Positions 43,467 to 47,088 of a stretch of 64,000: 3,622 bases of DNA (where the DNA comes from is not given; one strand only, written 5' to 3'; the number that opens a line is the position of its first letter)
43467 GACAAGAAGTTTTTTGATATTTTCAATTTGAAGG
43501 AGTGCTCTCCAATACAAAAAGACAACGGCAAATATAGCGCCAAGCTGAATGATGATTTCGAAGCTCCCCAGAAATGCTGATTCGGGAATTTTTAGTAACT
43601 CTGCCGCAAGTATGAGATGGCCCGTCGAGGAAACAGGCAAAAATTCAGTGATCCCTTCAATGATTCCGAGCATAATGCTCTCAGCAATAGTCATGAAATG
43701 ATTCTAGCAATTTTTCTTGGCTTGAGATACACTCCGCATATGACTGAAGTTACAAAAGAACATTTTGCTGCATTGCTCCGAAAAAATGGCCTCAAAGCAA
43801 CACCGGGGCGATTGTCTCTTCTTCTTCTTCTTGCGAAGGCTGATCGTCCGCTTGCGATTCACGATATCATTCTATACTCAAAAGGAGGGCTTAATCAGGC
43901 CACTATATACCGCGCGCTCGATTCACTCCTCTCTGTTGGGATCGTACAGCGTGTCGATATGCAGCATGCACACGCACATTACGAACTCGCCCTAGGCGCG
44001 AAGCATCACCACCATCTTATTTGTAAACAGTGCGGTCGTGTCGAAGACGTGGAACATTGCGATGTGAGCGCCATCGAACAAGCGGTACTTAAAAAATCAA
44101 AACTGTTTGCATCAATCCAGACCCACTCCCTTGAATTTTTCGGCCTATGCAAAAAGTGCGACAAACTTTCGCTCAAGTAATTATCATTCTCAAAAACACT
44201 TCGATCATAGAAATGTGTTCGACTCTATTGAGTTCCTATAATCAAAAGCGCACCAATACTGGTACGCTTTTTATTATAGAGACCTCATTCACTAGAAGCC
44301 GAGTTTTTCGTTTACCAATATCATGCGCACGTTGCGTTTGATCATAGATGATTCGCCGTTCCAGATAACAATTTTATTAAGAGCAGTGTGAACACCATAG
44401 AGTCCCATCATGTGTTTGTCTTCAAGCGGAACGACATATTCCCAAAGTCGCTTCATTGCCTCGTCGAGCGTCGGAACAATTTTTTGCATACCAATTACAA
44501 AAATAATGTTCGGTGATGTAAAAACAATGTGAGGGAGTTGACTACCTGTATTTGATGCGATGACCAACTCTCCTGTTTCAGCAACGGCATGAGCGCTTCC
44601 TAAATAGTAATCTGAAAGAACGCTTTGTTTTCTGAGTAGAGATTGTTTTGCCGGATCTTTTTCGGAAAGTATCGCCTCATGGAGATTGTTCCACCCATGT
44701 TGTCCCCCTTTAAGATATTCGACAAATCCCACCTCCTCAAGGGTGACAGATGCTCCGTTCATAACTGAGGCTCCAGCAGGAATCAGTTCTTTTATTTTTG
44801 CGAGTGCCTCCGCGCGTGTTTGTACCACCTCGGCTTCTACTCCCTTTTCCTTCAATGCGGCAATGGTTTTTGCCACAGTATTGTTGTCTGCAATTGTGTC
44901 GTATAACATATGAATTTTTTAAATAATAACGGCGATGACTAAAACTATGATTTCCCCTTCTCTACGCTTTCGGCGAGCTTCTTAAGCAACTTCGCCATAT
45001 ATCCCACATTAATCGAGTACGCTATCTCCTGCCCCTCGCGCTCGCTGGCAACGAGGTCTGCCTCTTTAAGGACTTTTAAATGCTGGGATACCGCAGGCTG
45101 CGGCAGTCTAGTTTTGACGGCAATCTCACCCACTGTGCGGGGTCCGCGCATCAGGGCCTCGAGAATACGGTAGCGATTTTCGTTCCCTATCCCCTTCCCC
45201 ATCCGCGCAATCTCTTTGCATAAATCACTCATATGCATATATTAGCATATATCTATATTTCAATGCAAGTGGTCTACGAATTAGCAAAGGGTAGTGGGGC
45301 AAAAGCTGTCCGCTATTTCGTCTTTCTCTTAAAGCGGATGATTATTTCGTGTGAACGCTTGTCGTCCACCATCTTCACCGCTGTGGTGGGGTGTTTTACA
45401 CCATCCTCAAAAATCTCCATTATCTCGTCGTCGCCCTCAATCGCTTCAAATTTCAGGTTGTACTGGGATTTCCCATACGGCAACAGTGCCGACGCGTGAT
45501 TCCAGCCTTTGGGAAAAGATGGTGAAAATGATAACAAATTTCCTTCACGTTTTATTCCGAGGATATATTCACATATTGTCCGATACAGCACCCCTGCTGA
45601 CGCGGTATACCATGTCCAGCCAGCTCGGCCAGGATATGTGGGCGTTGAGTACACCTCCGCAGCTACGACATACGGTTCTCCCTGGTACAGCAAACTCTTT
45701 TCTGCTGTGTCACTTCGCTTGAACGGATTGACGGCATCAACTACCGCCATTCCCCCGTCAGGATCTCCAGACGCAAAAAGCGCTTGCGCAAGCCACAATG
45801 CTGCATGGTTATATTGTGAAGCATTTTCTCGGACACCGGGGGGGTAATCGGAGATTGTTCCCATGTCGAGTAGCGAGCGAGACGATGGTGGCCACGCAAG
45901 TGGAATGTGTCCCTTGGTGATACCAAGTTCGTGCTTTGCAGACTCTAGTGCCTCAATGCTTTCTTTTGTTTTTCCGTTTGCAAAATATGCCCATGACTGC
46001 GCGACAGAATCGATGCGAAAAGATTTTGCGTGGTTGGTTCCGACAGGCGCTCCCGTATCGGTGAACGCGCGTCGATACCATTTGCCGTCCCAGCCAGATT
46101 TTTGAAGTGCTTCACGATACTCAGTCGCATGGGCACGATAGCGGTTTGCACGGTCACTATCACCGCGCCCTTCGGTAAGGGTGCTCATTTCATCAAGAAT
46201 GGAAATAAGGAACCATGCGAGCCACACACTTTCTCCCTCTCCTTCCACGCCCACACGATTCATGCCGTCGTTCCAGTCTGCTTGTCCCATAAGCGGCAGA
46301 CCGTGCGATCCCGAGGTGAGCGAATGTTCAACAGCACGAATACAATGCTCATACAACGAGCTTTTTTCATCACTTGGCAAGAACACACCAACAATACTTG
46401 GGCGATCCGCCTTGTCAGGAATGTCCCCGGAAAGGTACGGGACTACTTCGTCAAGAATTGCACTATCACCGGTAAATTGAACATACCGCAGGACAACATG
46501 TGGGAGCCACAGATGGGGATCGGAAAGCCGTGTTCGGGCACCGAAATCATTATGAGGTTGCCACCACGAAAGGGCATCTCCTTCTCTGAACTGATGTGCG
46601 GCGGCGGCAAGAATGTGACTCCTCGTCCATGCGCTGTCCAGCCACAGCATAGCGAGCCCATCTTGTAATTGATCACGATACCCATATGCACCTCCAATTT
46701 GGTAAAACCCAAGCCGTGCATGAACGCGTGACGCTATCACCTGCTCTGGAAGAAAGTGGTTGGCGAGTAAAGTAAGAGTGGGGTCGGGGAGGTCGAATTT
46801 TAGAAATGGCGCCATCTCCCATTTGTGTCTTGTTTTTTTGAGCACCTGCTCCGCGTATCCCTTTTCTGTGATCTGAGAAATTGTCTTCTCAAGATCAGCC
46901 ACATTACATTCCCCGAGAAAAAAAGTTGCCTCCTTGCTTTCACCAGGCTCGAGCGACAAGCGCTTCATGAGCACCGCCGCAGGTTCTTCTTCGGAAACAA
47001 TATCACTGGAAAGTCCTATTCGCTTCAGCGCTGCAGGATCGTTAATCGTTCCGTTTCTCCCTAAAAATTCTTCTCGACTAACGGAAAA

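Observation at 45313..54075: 2920-aa cyclic beta-1,2-glucan synthase-like giant protein in an otherwise minimal housekeeping genome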

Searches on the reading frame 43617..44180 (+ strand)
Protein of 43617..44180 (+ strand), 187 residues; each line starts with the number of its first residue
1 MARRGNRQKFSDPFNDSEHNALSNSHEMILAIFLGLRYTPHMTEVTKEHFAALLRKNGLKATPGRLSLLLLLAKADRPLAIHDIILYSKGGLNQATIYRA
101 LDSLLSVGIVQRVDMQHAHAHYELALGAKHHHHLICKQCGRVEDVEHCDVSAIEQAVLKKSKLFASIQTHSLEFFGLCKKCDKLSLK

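Call 8: search_protein_families(library=pfam, proteins=[window:43617-44180:+], max_evalue=0.001)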
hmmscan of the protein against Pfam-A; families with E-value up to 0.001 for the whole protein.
window:43617-44180:+ (187 aa): 2 families
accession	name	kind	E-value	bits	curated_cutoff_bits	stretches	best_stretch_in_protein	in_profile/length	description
PF01475.25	FUR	-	1.2e-23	84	23.1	1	56-174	1-120/121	Ferric uptake regulator family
PF09339.16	HTH_IclR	-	0.00048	20.3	22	1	66-113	6-51/52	IclR helix-turn-helix domain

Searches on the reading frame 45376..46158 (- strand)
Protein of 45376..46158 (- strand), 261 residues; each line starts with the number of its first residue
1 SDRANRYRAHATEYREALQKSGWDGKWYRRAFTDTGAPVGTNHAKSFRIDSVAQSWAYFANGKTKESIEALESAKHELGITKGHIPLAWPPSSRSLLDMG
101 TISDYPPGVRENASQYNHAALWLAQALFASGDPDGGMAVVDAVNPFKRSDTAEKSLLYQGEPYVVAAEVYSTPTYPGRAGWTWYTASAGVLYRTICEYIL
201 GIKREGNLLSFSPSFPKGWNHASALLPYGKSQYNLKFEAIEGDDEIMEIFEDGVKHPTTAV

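Call 59: search_solved_structures(query=window:45376-46158:-, max_evalue=0.00001, show_alignments=5)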
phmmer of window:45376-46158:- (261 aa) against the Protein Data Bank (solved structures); distinct sequences matched with E-value up to 0.00001: 15.
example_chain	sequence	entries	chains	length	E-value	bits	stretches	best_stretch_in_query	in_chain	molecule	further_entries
8rf9_A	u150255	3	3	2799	6.1e-49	170.1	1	2-224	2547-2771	Cyclic beta 1-2 glucan synthetase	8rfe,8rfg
8rf0_A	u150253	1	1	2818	6.2e-49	170.1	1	2-224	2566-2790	Cyclic beta-(1,2)-glucan synthase NdvB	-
8ho9_A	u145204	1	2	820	2.9e-24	89.2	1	3-231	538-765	Cellobiose phosphorylase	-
8hob_A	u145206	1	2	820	2.9e-24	89.2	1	3-231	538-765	Cellobiose phosphorylase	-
4zle_A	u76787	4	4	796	2.7e-23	86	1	4-243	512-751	Putative b-glycan phosphorylase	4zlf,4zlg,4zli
3qde_A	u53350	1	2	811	8.4e-23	84.4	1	3-231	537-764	Cellobiose phosphorylase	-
8ho7_A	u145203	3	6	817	8.6e-23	84.4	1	3-231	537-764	Cellobiose phosphorylase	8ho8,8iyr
3s4c_A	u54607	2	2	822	2.6e-21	79.5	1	2-213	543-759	Lactose Phosphorylase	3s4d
3rrs_A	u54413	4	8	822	1.6e-20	76.9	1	2-213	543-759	Cellobiose phosphorylase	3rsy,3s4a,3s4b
1v7v_A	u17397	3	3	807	2.9e-18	69.5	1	4-237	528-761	chitobiose phosphorylase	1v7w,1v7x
2cqs_A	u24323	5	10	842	2.1e-17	66.7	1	2-213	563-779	Cellobiose Phosphorylase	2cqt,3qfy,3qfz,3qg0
3afj_A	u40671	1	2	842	2.8e-17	66.3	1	2-213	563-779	Cellobiose Phosphorylase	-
3acs_A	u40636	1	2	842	3.5e-17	66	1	2-213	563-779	Cellobiose Phosphorylase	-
3act_A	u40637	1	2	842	1.7e-16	63.7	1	2-213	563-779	Cellobiose Phosphorylase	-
8bou_A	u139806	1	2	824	1e-10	44.8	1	14-221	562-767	N,N'-diacetylchitobiose phosphorylase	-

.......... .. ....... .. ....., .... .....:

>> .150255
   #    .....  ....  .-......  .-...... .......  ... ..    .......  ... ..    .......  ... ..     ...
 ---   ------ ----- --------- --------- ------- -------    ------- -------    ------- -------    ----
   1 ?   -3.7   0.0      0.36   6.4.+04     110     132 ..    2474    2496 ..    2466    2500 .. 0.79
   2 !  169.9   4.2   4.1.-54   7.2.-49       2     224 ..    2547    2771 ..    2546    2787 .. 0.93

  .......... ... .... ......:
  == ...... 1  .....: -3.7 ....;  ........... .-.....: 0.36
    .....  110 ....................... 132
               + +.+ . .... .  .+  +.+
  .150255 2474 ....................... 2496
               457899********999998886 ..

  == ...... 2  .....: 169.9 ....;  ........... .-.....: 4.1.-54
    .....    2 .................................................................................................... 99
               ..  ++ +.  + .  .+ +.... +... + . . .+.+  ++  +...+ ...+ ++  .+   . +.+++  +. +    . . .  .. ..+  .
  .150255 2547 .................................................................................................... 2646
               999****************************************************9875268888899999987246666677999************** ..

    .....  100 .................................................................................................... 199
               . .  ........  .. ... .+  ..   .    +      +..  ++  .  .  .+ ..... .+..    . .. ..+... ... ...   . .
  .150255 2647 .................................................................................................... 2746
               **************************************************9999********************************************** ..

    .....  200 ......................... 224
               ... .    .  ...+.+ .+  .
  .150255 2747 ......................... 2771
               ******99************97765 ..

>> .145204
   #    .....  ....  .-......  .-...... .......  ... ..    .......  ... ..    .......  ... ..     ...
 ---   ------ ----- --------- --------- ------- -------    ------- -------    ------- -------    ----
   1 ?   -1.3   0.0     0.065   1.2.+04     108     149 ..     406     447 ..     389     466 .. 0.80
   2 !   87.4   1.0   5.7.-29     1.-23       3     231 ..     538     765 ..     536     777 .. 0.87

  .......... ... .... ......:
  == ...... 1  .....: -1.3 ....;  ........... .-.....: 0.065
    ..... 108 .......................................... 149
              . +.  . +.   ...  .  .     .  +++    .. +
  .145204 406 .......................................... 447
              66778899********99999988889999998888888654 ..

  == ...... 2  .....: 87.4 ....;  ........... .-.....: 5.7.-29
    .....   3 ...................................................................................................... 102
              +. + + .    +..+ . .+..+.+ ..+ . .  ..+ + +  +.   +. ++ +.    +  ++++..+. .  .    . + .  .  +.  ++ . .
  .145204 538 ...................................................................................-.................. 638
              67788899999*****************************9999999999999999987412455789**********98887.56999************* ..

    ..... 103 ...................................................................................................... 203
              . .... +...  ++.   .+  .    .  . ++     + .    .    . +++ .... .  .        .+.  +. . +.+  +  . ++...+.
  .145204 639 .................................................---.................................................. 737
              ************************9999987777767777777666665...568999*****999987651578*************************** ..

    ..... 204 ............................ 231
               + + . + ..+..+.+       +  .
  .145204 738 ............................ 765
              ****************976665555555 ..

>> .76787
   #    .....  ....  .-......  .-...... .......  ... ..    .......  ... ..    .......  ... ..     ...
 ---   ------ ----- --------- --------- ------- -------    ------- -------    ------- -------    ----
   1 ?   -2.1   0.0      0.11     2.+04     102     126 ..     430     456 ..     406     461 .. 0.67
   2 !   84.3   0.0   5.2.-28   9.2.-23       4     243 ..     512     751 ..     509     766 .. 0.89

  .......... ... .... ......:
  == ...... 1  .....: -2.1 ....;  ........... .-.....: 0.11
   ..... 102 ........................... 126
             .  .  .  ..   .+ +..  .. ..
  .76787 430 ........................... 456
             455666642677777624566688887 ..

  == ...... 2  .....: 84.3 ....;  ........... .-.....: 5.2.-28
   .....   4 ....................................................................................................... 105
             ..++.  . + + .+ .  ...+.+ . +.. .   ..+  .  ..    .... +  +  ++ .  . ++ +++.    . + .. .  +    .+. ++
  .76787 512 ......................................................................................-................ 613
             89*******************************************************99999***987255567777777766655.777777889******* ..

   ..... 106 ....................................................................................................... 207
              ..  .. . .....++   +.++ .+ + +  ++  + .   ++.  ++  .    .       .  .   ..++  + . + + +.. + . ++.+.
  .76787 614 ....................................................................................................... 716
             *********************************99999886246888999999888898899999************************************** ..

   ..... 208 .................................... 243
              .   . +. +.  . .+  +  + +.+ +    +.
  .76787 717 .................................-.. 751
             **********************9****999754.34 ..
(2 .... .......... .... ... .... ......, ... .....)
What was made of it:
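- On Cyclic beta-1,2-glucan synthase (Cgs/ChvB/NdvB; GT84-GH189-GH94): The ENxxxYxH His2757 motif is shared with Atu Cgs and cellobiose phosphorylases (call 59).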

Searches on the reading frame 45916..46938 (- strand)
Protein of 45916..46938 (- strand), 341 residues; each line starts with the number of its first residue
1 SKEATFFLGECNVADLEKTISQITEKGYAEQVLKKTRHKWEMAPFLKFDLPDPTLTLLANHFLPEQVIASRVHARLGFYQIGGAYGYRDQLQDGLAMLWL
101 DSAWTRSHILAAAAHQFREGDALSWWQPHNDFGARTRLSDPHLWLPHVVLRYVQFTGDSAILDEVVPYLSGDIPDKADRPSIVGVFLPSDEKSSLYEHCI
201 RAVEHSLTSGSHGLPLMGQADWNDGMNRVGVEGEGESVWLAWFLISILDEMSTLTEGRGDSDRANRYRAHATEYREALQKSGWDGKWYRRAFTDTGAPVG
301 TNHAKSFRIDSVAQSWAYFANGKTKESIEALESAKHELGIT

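Call 27: search_solved_structures(query=window:45916-46938:-, max_evalue=1e-20, show_alignments=2)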
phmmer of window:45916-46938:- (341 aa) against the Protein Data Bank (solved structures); distinct sequences matched with E-value up to 1e-20: 13.
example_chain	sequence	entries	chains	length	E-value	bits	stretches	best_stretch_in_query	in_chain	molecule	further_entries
8rf9_A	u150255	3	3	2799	4.4e-74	252.8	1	3-333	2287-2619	Cyclic beta 1-2 glucan synthetase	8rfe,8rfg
8rf0_A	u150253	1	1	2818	4.4e-74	252.8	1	3-333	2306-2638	Cyclic beta-(1,2)-glucan synthase NdvB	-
4zle_A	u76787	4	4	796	5.6e-27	97.9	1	45-332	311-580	Putative b-glycan phosphorylase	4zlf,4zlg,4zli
3s4c_A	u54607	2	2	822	6.1e-27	97.7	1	77-319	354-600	Lactose Phosphorylase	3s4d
3rrs_A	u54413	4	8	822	6.3e-27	97.7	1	77-319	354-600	Cellobiose phosphorylase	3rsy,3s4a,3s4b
3afj_A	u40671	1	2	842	1.3e-25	93.4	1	77-319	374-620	Cellobiose Phosphorylase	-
2cqs_A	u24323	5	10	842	1.4e-25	93.3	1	77-319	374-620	Cellobiose Phosphorylase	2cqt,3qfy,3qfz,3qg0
3act_A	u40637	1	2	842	1.4e-25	93.3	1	77-319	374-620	Cellobiose Phosphorylase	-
3acs_A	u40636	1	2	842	2.2e-24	89.3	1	77-319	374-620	Cellobiose Phosphorylase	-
8ho9_A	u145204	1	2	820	1.5e-23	86.6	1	77-336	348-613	Cellobiose phosphorylase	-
8hob_A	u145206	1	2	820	4.2e-23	85.1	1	77-336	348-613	Cellobiose phosphorylase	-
3qde_A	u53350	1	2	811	9.3e-23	84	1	78-336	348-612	Cellobiose phosphorylase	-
8ho7_A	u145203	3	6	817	9.5e-23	84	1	78-336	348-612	Cellobiose phosphorylase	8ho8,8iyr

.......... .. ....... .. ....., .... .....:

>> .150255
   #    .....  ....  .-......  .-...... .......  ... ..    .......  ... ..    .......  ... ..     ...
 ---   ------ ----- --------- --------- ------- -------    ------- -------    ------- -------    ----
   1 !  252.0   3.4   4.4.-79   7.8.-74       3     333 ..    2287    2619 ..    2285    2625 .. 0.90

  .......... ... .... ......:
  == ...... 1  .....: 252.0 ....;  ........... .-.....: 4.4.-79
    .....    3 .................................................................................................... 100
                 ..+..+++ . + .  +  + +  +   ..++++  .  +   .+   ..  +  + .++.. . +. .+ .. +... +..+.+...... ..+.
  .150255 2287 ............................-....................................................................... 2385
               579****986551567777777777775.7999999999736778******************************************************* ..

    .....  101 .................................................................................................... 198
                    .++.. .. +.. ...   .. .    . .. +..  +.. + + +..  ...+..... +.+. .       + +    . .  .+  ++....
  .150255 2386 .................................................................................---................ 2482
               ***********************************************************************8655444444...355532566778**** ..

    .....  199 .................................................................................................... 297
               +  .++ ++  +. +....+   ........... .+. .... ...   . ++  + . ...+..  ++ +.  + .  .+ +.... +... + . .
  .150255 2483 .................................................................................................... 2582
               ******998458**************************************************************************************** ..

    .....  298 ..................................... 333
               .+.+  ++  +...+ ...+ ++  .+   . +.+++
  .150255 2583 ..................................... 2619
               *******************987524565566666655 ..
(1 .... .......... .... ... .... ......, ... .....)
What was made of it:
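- On Cyclic beta-1,2-glucan synthase (Cgs/ChvB/NdvB; GT84-GH189-GH94): Query D2468 and D2603 (call 27).
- On Stand-alone GH94 phosphorylase (cellobiose/cellodextrin/SOGP type): It scores 253 bits to Cgs against 98 bits or less to the soluble enzymes on the catalytic segment (call 27)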
